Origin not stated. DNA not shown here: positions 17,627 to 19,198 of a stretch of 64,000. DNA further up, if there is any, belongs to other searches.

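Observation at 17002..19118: PP2C phosphatase fused to a cyclic-nucleotide-binding domain, convergent with an EEP nuclease/phosphatase, with no cognate cyclase, kinase or STAS partner in view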

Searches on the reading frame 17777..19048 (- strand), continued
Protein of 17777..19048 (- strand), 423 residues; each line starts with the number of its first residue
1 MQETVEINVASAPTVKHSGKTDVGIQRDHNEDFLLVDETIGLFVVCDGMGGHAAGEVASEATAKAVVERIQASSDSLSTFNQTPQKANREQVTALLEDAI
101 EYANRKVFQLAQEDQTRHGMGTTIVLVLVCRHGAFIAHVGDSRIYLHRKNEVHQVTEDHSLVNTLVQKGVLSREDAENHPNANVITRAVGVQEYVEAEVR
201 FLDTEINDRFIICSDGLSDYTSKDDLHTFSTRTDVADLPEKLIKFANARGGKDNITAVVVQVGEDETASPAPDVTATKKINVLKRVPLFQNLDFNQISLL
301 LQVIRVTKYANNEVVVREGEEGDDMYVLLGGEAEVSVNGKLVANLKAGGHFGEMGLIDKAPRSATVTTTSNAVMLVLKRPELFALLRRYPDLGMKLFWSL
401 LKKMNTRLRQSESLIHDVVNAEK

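Call 28: find_encoding_contigs(protein=P0149, flank=10000, max_places=2)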
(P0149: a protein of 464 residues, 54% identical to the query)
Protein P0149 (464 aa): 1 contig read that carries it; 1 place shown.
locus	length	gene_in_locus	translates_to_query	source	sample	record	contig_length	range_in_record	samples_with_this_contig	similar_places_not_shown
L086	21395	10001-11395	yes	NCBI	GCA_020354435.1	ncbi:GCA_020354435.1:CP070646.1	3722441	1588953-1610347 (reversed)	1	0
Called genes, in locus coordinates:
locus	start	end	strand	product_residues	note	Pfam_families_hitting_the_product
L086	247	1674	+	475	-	PF00884:Sulfatase, PF01663:Phosphodiest (faint), PF16347:SGSH_C, PF14707:Sulfatase_C (weak)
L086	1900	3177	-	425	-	PF00069:Pkinase, PF01636:APH (faint), PF07714:PK_Tyr_Ser-Thr, PF03109:ABC1 (weak)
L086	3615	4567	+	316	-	PF00211:Guanylate_cyc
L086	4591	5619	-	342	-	PF04116:FA_hydroxylase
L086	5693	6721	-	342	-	PF00165:HTH_AraC (faint), PF12833:HTH_18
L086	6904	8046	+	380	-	PF00355:Rieske, PF00848:Ring_hydroxyl_A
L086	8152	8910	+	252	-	PF00106:adh_short, PF08659:KR, PF01370:Epimerase, PF13561:adh_short_C2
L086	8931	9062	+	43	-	PF05853:BKACE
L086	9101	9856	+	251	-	PF00106:adh_short, PF08659:KR, PF23441:SDR (weak), PF13561:adh_short_C2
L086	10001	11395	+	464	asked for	PF00027:cNMP_binding, PF00069:Pkinase, PF03109:ABC1 (weak), PF07714:PK_Tyr_Ser-Thr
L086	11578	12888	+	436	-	-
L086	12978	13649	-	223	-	PF00293:NUDIX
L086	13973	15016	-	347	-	PF01636:APH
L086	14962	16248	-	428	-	PF00578:AhpC-TSA, PF08534:Redoxin, PF00085:Thioredoxin (weak), PF13905:Thioredoxin_8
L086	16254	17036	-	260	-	PF12048:DUF3530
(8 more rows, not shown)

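Call 32: search_solved_structures(query=window:17777-19045:-, max_evalue=0.00001)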
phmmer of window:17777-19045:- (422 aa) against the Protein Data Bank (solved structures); distinct sequences matched with E-value up to 0.00001: 139 (the best 60 are shown).
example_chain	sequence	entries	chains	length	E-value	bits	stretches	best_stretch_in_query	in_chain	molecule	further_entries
2pk0_A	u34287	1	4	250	1e-41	146.3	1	19-262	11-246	Serine/threonine protein phosphatase Stp1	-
5iti_A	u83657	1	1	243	2.5e-39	138.5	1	17-261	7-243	Protein serin-threonin phosphatase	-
2j82_A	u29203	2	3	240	2.7e-39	138.3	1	17-261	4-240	PROTEIN SERINE-THREONINE PHOSPHATASE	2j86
2xzv_A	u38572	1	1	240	3.5e-38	134.7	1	17-261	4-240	PROTEIN SERIN-THREONIN PHOSPHATASE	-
2y09_A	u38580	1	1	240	3.5e-38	134.7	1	17-261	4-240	PROTEIN SERIN-THREONIN PHOSPHATASE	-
5d2u_A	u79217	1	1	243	5.8e-38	134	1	17-261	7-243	Protein serin-threonin phosphatase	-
6ihu_A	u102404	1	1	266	8.5e-36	126.8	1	20-264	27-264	Phosphorylated protein phosphatase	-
6ihs_A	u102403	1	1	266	4.1e-35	124.6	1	20-264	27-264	Phosphorylated protein phosphatase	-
6ihw_A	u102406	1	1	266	4.2e-35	124.6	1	20-264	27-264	Phosphorylated protein phosphatase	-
6ihr_A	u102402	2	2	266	4.2e-35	124.6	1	20-264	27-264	Phosphorylated protein phosphatase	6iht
6ihv_A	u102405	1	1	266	4.4e-35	124.5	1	20-264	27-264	Phosphorylated protein phosphatase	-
6ihl_A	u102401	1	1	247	4.5e-35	124.5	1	20-264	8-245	Phosphorylated protein phosphatase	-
5f1m_A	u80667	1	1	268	4.5e-35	124.5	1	20-264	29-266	Phosphorylated protein phosphatase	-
5ezr_A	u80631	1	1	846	1.3e-34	123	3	276-373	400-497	cGMP-dependent protein kinase, putative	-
4rz7_A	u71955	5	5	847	1.3e-34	123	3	276-373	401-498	cGMP-dependent protein kinase, putative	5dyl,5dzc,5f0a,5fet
1txo_A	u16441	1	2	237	2.4e-34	122.1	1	14-260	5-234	Putative Bacterial Enzyme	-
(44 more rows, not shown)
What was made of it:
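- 17792..18223 (-): Cyclic-nucleotide-binding domain with its long C-terminal helix, residues 276-419. Matches PKA-R and PKG CNB domains at E = 1e-20 to 1e-34 (call 32).
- On Cyclic-nucleotide-binding domain (PF00027, PKA/PKG/CAP type): PKA-R and PKG chains match at 1e-20 to 1e-34 (call 32).
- The same domain matches PKA-R and PKG equally well (call 32).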

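Call 48: predict_structure(alignment_id=A1)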
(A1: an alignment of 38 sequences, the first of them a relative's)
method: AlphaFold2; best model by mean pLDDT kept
length: 423 residues; sequences in the alignment: 38
mean_pLDDT: 89.1   pTM: 0.85
mean pLDDT of the five models: 89.1, 87.4, 87.1, 86.9, 86.3
residues with pLDDT >= 90: 293; 70-90: 101; 50-70: 21; < 50: 8
segments of 3 or more residues with pLDDT < 50: 1-4, 6-8
pLDDT, mean of each block of 10 residues (from residue 1): 41 86 92 95 95 91 97 91 90 97 96 84 96 94 94 89 74 75 75 91 93 95 96 95 97 95 66 84 93 93 93 96 94 96 94 85 95 95 91 91 88 84 58
secondary structure, 60 per line:
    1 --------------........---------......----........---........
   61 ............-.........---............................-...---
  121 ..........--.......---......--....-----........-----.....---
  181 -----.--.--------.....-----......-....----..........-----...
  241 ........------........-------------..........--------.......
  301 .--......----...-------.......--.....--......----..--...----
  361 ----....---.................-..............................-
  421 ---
elements in order: E15-22 E32-37 E42-49 H53-72 H74-82 H86-113 E121-130 E133-139 E143-148 E151-154 H161-167 H173-177 E198-202 E208-213 H215-218 H223-232 H238-248 E255-262 H276-285 H294-301 E304-309 E314-316 E324-330 E333-337 E340-345 E365-368 E372-378 H379-388 H390-419
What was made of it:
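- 17777..19048 (-): Gene for the 423-aa PP2C-CNB phosphatase (NCBI MEM7208417.1). AlphaFold2 model has mean pLDDT 89.1 and pTM 0.85 (call 48).
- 17792..18223 (-): Model shows a beta-barrel at 304-378 and helices at 379-388 and 390-419 (call 48).
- On Cyclic-nucleotide-binding domain (PF00027, PKA/PKG/CAP type): The model shows strands at 304-378 and helices at 379-419 (call 48).
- The two-domain model is confident: pLDDT 89, pTM 0.85 (call 48).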

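Call 54: fold_search(model_id=the predicted structure, library=pdb)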
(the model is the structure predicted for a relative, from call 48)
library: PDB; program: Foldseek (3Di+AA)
matches with E <= 10: 1308; with E <= 0.001: 797
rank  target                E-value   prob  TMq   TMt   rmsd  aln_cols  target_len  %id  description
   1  1txo_B                9.0e-23  1.00  0.51  0.89   3.4       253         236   31  Crystal structure of the Mycobacterium tuberculosis serine/threonine phosphatase PstP/Ppp at 1.95 A. (released 2004-11-23)
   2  2xzv                  1.1e-22  1.00  0.52  0.91   2.0       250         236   31  The cyanobacterial PP2C-like phosphatase tPphA requires three metals in the catalytic center for efficient catalysis (released 2011-02-09)
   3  2j86_A                2.6e-22  1.00  0.51  0.89   2.8       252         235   31  Structural analysis of the PP2C Family Phosphatase tPphA of Thermosynechococcus elongatus (released 2007-11-06)
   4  5d2u                  3.3e-22  1.00  0.52  0.89   2.7       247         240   32  Crystal structure of tPphA Variant - H39A (released 2016-05-04)
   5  2y09                  4.1e-22  1.00  0.52  0.92   2.0       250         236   32  The cyanobacterial PP2C-like phosphatase tPphA requires three metals in the catalytic center for efficient catalysis (released 2011-02-09)
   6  1txo_A                4.8e-22  1.00  0.51  0.89   3.3       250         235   32  Crystal structure of the Mycobacterium tuberculosis serine/threonine phosphatase PstP/Ppp at 1.95 A. (released 2004-11-23)
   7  2pk0_A                6.0e-22  1.00  0.51  0.85   4.0       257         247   37  Structure of the S. agalactiae serine/threonine phosphatase at 2.65 resolution (released 2007-06-12)
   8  2j86_B                6.4e-22  1.00  0.51  0.89   2.7       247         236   32  Structural analysis of the PP2C Family Phosphatase tPphA of Thermosynechococcus elongatus (released 2007-11-06)
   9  5iti                  9.0e-22  1.00  0.52  0.90   2.3       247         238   32  A cynobacterial PP2C (tPphA) structure (released 2016-05-04)
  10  2pk0_D                1.2e-21  1.00  0.51  0.86   4.0       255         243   38  Structure of the S. agalactiae serine/threonine phosphatase at 2.65 resolution (released 2007-06-12)
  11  2pk0_C                1.7e-21  1.00  0.50  0.86   3.8       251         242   38  Structure of the S. agalactiae serine/threonine phosphatase at 2.65 resolution (released 2007-06-12)
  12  2cm1                  3.9e-21  1.00  0.50  0.90   3.0       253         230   31  Crystal structure of the catalytic domain of serine threonine protein phosphatase PstP in complex with 2 Manganese ions. (released 2007-06-12)
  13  6iht_A                6.4e-21  1.00  0.50  0.84   4.3       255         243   33  Crystal structure of bacterial serine phosphatase bound with phosphorylated peptide (released 2019-08-07)
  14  6ihl                  9.5e-21  1.00  0.50  0.83   4.2       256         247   33  Crystal structure of bacterial serine phosphatase (released 2019-08-07)
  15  2j82                  1.0e-20  1.00  0.49  0.92   1.8       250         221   29  Structural analysis of the PP2C Family Phosphatase tPphA from Thermosynechococcus elongatus (released 2007-11-06)
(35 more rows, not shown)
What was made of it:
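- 18266..18991 (-): PP2C (PPM) catalytic domain, residues 20-261, Stp1/IreP type. Best solved relatives are Stp1 2pk0, tPphA 2j82 and PstP 1txo (calls 32, 54).
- Closest known: Stp1/IreP/PstP/tPphA bacterial PPM. Same: It is 29-38% identical in structure-based alignment, with TM-scores of 0.85-0.92 relative to the target (calls 32, 54).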

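Call 55: find_encoding_contigs(protein=P0005, flank=8000, max_places=2)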
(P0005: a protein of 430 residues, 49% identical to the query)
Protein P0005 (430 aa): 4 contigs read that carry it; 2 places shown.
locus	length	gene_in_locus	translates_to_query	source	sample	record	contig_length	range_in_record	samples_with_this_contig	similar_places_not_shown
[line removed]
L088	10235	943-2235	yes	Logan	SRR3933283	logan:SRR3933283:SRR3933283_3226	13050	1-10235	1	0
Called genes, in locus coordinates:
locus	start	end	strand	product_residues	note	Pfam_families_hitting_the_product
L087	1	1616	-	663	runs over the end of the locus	PF00072:Response_reg (faint)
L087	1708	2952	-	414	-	PF00012:HSP70, PF06723:MreB_Mbl (weak), PF00012:HSP70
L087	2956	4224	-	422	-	PF02403:Seryl_tRNA_N, PF00587:tRNA-synt_2b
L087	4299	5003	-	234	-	-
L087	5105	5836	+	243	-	-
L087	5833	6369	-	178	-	-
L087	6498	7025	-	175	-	-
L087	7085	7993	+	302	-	-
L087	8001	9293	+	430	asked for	PF00481:PP2C, PF13672:PP2C_2, PF00027:cNMP_binding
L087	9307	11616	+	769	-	PF09371:Tex_N, PF22706:Tex_central_region, PF16921:Tex_YqgF, PF14639:YqgF, PF14635:HHH_7, PF12836:HHH_3, PF17674:HHH_9, PF00575:S1, +1 more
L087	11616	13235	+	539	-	PF00005:ABC_tran, PF00931:NB-ARC (faint), PF02463:SMC_N (faint), PF13555:AAA_29 (faint), PF13304:AAA_21 (faint), PF13401:AAA_22 (faint), PF12848:ABC_tran_Xtn, PF00005:ABC_tran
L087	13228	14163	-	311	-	PF02195:ParB_N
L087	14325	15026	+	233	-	-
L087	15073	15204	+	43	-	-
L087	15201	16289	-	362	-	PF00083:Sugar_tr (weak), PF07690:MFS_1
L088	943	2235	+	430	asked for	PF00481:PP2C, PF13672:PP2C_2, PF00027:cNMP_binding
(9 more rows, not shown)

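Call 62: search_protein_families(library=padloc, proteins=[window:17777-19048:-], max_evalue=0.001)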
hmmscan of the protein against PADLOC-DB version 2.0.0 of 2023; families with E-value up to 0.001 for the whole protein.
window:17777-19048:- (423 aa): 7 families
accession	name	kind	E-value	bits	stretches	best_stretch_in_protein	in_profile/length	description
PDLC02371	PycTIR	-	3.9e-21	73.7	1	297-415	30-145/288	-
PDLC00731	Effector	-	9.9e-20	68.7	1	299-415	35-148/306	TIR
PDLC00732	Effector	-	2.3e-19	67.4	1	278-417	11-146/301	TIR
PDLC04518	PDC-M21C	-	8.6e-13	46.1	1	20-216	8-185/243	-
PDLC00730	Effector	-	2.6e-10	38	1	293-374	45-127/299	TIR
PDLC00734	PycC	-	1.2e-06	25.8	1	300-372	29-106/374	Pycsar cyclase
PDLC04519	PDC-M21C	-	6e-06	24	1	23-226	10-190/224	-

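Call 76: list_cluster_members(proteins=[P0001, P0127, P0241, P0002, P0122, P0003, P0121])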
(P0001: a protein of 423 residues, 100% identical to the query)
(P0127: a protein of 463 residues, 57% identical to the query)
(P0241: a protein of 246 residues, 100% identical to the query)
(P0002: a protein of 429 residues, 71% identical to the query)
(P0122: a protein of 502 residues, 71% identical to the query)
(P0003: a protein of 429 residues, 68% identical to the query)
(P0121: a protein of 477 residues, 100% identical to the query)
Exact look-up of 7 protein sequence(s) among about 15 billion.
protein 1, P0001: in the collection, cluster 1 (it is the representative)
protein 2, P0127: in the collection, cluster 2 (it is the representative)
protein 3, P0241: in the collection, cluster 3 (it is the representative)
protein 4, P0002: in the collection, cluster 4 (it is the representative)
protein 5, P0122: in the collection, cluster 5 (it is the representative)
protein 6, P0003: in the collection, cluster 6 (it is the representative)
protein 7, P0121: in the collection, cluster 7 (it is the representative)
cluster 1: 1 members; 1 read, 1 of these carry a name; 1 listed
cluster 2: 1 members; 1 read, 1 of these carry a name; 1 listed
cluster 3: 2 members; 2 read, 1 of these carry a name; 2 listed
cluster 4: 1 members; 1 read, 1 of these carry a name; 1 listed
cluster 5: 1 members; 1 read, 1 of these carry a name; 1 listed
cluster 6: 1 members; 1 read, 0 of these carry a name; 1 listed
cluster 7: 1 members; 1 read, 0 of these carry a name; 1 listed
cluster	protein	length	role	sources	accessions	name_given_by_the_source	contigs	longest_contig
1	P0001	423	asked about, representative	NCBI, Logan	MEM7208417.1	MAG: Stp1/IreP family PP2C-type Ser/Thr phosphatase [Pseudomonadota bacterium]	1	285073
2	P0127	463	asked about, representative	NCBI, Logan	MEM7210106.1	MAG: protein kinase [Pseudomonadota bacterium]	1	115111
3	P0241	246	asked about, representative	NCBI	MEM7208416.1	MAG: endonuclease/exonuclease/phosphatase family protein [Pseudomonadota bacterium]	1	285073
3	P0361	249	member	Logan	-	-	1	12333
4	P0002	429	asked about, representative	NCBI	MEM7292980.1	MAG: Stp1/IreP family PP2C-type Ser/Thr phosphatase, partial [Pseudomonadota bacterium]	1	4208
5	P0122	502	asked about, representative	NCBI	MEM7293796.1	MAG: protein kinase, partial [Pseudomonadota bacterium]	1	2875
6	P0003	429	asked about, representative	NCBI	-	-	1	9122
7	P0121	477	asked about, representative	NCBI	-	-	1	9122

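Call 81: search_protein_representatives(protein=P0001)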
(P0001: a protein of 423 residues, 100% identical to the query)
Query: 423 residues. Proteins with E-value up to 0.001 (for the whole library): 102883; up to 1e-10: 46185; up to 1e-30: 8361. The best 150 are listed.
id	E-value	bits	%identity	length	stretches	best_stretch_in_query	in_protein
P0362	2.3e-111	388.8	30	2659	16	277-382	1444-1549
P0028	4.3e-111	387.9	46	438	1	18-416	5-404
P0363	9.8e-104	363.7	36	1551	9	281-374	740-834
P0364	2.0e-103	362.7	34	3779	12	282-371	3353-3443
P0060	4.9e-102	358.1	41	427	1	19-420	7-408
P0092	1.1e-99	350.3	41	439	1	20-413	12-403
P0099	2.6e-99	349.1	44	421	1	19-412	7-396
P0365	1.5e-98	346.6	42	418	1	21-413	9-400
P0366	2.2e-97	342.8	30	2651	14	273-375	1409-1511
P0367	4.9e-97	341.6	43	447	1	12-414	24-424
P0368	7.5e-97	341.0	45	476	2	16-227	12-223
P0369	2.3e-96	339.4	41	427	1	18-415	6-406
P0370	3.7e-96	338.8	40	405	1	18-411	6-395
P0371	3.0e-95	335.8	42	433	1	13-418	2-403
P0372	2.0e-94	333.1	41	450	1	18-412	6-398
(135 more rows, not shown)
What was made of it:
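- About 140 of the best 150 representatives of 50%-identity clusters match residues ~18-412 in a single stretch, and rank 150 is still at E = 4e-76 (call 81).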
